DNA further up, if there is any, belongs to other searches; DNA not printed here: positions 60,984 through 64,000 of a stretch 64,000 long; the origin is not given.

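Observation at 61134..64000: HlyB-like ABC exporter with a degenerate C39 (CLD) domain plus extra N-terminal domain abutting the giant-protein locus; gene runs off the window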

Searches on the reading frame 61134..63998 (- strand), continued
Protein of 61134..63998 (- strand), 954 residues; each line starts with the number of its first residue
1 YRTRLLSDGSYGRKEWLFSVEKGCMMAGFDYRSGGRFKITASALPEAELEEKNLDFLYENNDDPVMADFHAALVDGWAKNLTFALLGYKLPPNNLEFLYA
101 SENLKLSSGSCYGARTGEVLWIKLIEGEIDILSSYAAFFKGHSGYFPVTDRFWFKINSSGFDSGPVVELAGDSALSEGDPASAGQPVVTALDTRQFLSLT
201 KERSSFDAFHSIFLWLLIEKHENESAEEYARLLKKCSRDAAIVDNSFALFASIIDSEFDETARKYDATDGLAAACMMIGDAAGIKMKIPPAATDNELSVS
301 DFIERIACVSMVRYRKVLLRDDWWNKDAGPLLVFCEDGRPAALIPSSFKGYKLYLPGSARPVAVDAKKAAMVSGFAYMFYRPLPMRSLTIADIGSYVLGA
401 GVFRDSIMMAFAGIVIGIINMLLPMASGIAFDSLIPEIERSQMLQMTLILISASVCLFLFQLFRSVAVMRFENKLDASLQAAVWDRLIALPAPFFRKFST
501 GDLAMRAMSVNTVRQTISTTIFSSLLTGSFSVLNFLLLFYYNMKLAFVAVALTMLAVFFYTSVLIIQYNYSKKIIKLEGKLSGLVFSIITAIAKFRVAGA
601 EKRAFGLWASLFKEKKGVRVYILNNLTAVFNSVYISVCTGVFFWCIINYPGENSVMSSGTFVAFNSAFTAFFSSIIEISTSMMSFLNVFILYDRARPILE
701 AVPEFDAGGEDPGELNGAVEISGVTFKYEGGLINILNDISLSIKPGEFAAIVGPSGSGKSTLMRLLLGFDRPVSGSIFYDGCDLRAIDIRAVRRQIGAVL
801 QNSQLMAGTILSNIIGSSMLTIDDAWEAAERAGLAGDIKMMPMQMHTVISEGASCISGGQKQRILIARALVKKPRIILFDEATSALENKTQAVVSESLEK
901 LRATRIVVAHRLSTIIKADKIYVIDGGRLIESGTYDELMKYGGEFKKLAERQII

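Call 18: search_protein_families(library=ncbifam, proteins=[L081:1787-2197:+, L081:2661-3815:+, L081:3996-5261:+, L081:5287-6450:+, L081:6455-7720:+, L081:7807-9984:+, L081:12860-14002:+], max_evalue=0.001)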
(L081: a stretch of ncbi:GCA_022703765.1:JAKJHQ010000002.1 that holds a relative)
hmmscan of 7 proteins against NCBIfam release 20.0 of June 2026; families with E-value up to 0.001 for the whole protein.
L081:1787-2197:+ (136 aa): 0 families

L081:2661-3815:+ (384 aa): 12 families
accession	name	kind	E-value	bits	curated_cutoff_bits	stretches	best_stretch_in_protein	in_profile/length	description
NF033070.1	rSAM_AprD4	equivalog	6.1e-21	74.8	500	1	5-228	220-431/456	AprD4 family radical SAM diol-dehydratase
TIGR03471.1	HpnJ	equivalog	2.8e-20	72.7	577.6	1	5-182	221-385/472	hopanoid biosynthesis associated radical SAM protein HpnJ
NF050148.1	rSAM_ApyD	equivalog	1e-12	47.3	750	1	6-179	223-388/645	RiPP biosynthesis radical SAM protein ApyD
NF038361.1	rSAM_Sden_1168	equivalog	1.1e-12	47.4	575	1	5-157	304-451/560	Sden_1168 family B12-binding radical SAM P-methyltransferase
TIGR04479.1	bcpD_PhpK_rSAM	subfamily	3e-12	45.7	600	1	7-156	265-408/504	PhpK family radical SAM P-methyltransferase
TIGR04072.2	rSAM_ladder_B12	equivalog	3.9e-10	38.9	360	1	6-157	204-349/443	lipid biosynthesis B12-binding/radical SAM protein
TIGR02026.1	BchE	equivalog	4.2e-10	39.1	481.35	1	7-194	218-396/497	magnesium-protoporphyrin IX monomethyl ester anaerobic oxidative cyclase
NF045585.1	rSAM_slr0320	equivalog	7.8e-08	31.3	775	1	5-149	258-401/511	photosystem II high light acclimation radical SAM protein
TIGR04014.1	B12_SAM_MJ_0865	equivalog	1e-05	24.5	360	1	94-157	274-336/434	methyl-coenzyme M reductase glutamine C-methyltransferase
TIGR04385.1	B12_rSAM_cofa1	equivalog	5e-05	22.7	450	1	6-161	219-368/438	B12 lower ligand biosynthesis radical SAM protein BzaD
TIGR04013.1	B12_SAM_MJ_1487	hypoth_equivalog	0.00031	19.7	251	1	80-182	259-355/382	TIGR04013 family B12-binding domain/radical SAM domain-containing protein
TIGR03975.1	rSAM_ocin_1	subfamily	0.00048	18.7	281.85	1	78-175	352-450/606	RiPP maturation radical SAM C-methyltransferase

L081:3996-5261:+ (421 aa): 3 families
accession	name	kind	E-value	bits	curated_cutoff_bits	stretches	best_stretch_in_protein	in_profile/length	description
TIGR01844.1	type_I_sec_TolC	subfamily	1.8e-07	30.6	225.15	1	37-393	65-398/414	TolC family outer membrane protein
TIGR01845.1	outer_NodT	subfamily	7.2e-07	28.4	210.05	1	64-385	146-450/460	efflux transporter outer membrane subunit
NF033143.1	efflux_OM_AdeK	equivalog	0.00043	19.2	900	1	84-250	167-324/480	multidrug efflux RND transporter AdeIJK outer membrane channel subunit AdeK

L081:5287-6450:+ (387 aa): 3 families
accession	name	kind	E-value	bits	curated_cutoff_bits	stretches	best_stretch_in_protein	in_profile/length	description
NF011933.0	PRK15404.1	subfamily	2.3e-33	115.8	477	1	45-353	47-351/370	high-affinity branched-chain amino acid ABC transporter substrate-binding protein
TIGR03407.1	urea_ABC_UrtA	exception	3.2e-07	29.6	492.75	0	45-77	21-53/361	urea ABC transporter substrate-binding protein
TIGR03669.1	urea_ABC_arch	equivalog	2e-05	23.8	494.8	0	45-84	21-60/375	urea ABC transporter substrate-binding protein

L081:6455-7720:+ (421 aa): 13 families
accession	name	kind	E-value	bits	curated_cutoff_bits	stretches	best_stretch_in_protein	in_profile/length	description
TIGR03794.1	NHLM_micro_HlyD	equivalog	4.9e-102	342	156.2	1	13-415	1-421/421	NHLP bacteriocin system secretion protein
TIGR01843.1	type_I_hlyD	subfamily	7.1e-22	77.9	208.65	2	30-128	3-101/422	HlyD family type I secretion periplasmic adaptor subunit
TIGR00998.1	8a0101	subfamily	6.5e-17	61.5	390.8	1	32-313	4-266/334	EmrA/EmrK family multidrug efflux transporter periplasmic adaptor subunit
NF002939.0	PRK03598.1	equivalog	5.6e-10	38.9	393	1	72-330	46-283/332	secretion protein HlyD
NF008606.0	PRK11578.1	equivalog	1.6e-07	30.8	342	0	183-271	124-207/371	macrolide transporter subunit MacA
NF006079.0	PRK08225.1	equivalog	2.5e-07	30.7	95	1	73-101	41-69/70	acetyl-CoA carboxylase biotin carboxyl carrier protein subunit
TIGR01730.1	RND_mfp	subfamily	2.9e-07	29.8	94.9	0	247-279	134-166/322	efflux RND transporter periplasmic adaptor subunit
TIGR02971.1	heterocyst_DevB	subfamily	1.3e-06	28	129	1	79-278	25-234/327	ABC exporter membrane fusion protein, DevB family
NF004547.1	PRK05889.1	equivalog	2e-06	27.9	75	0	77-101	46-70/71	biotin/lipoyl-binding carrier protein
TIGR01108.1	oadA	equivalog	2.3e-06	26.4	756.5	0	188-282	457-552/582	sodium-extruding oxaloacetate decarboxylase subunit alpha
NF007785.0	PRK10476.1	equivalog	2.8e-06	26.4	376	1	70-278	48-239/347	multidrug transporter subunit MdtN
NF006761.0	PRK09282.1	domain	5.7e-06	25.1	402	0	72-131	523-583/591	pyruvate carboxylase subunit B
NF011715.0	PRK15136.1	equivalog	0.00046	18.9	563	0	35-276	25-244/390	multidrug efflux MFS transporter periplasmic adaptor subunit EmrA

L081:7807-9984:+ (725 aa): 188 families (the best 25 are shown)
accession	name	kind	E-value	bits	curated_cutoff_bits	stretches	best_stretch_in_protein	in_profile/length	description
TIGR03796.1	NHLM_micro_ABC1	equivalog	0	1082.2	853.3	1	14-723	1-710/710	NHLP family bacteriocin export ABC transporter peptidase/permease/ATPase subunit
TIGR01846.1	type_I_sec_HlyB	subfamily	6.1e-118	395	725.55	1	31-723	5-690/694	type I secretion system permease/ATPase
TIGR03797.1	NHLM_micro_ABC2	equivalog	3.6e-104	349.7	709.4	1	149-713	118-674/686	NHLP bacteriocin export ABC transporter permease/ATPase subunit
TIGR01193.1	bacteriocin_ABC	subfamily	1.8e-100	337.5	523.85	1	20-722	1-706/708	peptide cleavage/export ABC transporter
TIGR03375.1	type_I_sec_LssB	subfamily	2.5e-98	330.2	693.1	1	30-710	6-688/696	type I secretion system permease/ATPase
TIGR00958.1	3a01208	subfamily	3.5e-89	299.9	874.6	1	166-722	157-711/711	antigen peptide transporter 2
TIGR02203.1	MsbA_lipidA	equivalog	3.5e-83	280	602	1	186-724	33-568/572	lipid A export permease/ATP-binding protein MsbA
TIGR02204.1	MsbA_rel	hypoth_equivalog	4.7e-80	269.9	780.4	1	183-722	34-572/576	ABC transporter, permease/ATP-binding protein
NF045513.1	HepA_fam_ABC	equivalog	4e-77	260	725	1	192-711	77-596/610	heterocyst formation ABC transporter subunit HepA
NF052233.1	CphA_assoc_ABC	equivalog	2.3e-72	244.5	880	1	166-721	189-739/766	cyanophycin metabolism-associated ABC transporter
NF010178.0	PRK13657.1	equivalog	1.8e-70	238.1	733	1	213-723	62-568/588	glucan ABC transporter ATP-binding protein/ permease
NF008381.0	PRK11176.1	equivalog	1.1e-67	228.8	867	1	204-724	62-578/582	lipid A ABC transporter ATP-binding protein/permease MsbA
TIGR01842.1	type_I_sec_PrtD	subfamily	1.6e-66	225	510.15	1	171-710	10-540/544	type I secretion system permease/ATPase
NF045998.1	cleave_ABC_plasm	equivalog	2e-66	224.6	500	1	26-672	8-647/673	Mbov_0121 family peptidase domain-containing ABC transporter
NF008364.0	PRK11160.1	equivalog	8.3e-57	193.1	630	1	284-722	138-572/575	heme ABC transporter ATP-binding protein/permease CydC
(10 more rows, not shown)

L081:12860-14002:+ (380 aa): 14 families
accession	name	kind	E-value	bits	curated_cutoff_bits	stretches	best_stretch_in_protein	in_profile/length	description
NF051872.1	HisKinPhyk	equivalog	8.5e-36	123.6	750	1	167-371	326-527/537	sensor histidine kinase PhyK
NF052306.1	BluLightHisKinLov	equivalog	1.9e-14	53.3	450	1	174-377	139-331/334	blue-light-activated histidine kinase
NF010077.0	PRK13559.1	subfamily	1.5e-12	47.1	361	1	173-371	159-350/364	hypothetical protein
NF008649.0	PRK11644.1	equivalog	2.4e-08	33.2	408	1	241-377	365-493/499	signal transduction histidine-protein kinase/phosphatase UhpB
NF008184.0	PRK10935.1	equivalog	1.5e-07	30.4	553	1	271-379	453-558/565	nitrate/nitrite two-component system sensor histidine kinase NarQ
NF003144.0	PRK04069.1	equivalog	7.4e-07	28.7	145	1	292-344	45-93/161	anti-sigma B factor RsbW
NF007896.0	PRK10600.1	equivalog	9e-07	27.9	578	1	292-378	501-583/598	nitrate/nitrite two-component system sensor histidine kinase NarX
TIGR01925.2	spIIAB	equivalog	1.4e-06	28.2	135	1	285-338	33-86/137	anti-sigma F factor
TIGR01924.1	rsbW_low_gc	equivalog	5e-06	26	155.05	1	290-345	43-94/159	anti-sigma B factor RsbW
NF046044.1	PnpS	equivalog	3.6e-05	22.9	400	1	243-339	240-332/390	two-component system histidine kinase PnpS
NF033092.0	HK_WalK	equivalog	6e-05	21.8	725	1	272-339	474-535/594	cell wall metabolism sensor histidine kinase WalK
NF007898.0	PRK10604.1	equivalog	7.7e-05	22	478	1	174-339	202-364/433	two-component system sensor histidine kinase RstB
NF047405.1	SensHisKinSapS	equivalog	0.00033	20.2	550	1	154-339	93-274/341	two-component system sensor histidine kinase SapS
NF033093.1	HK_VicK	exception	0.00073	18.3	680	0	291-338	331-375/448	cell wall metabolism sensor histidine kinase VicK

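Call 19: list_cluster_members(proteins=[P0001, P0008, P0006])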
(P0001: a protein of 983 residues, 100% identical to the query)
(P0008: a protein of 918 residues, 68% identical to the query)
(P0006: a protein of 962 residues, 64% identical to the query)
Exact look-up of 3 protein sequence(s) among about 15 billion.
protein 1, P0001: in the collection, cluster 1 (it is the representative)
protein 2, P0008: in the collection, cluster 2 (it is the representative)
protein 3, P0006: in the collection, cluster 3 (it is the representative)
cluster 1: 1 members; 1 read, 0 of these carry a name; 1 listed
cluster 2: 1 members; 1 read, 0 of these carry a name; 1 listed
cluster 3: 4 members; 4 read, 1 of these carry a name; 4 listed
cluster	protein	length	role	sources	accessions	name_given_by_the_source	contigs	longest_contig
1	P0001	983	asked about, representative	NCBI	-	-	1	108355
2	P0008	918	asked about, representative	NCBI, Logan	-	-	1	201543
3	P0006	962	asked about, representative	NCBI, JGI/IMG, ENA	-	-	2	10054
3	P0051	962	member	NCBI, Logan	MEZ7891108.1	MAG: NHLP bacteriocin export ABC transporter permease/ATPase subunit [Candidatus ...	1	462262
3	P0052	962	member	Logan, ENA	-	-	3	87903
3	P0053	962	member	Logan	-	-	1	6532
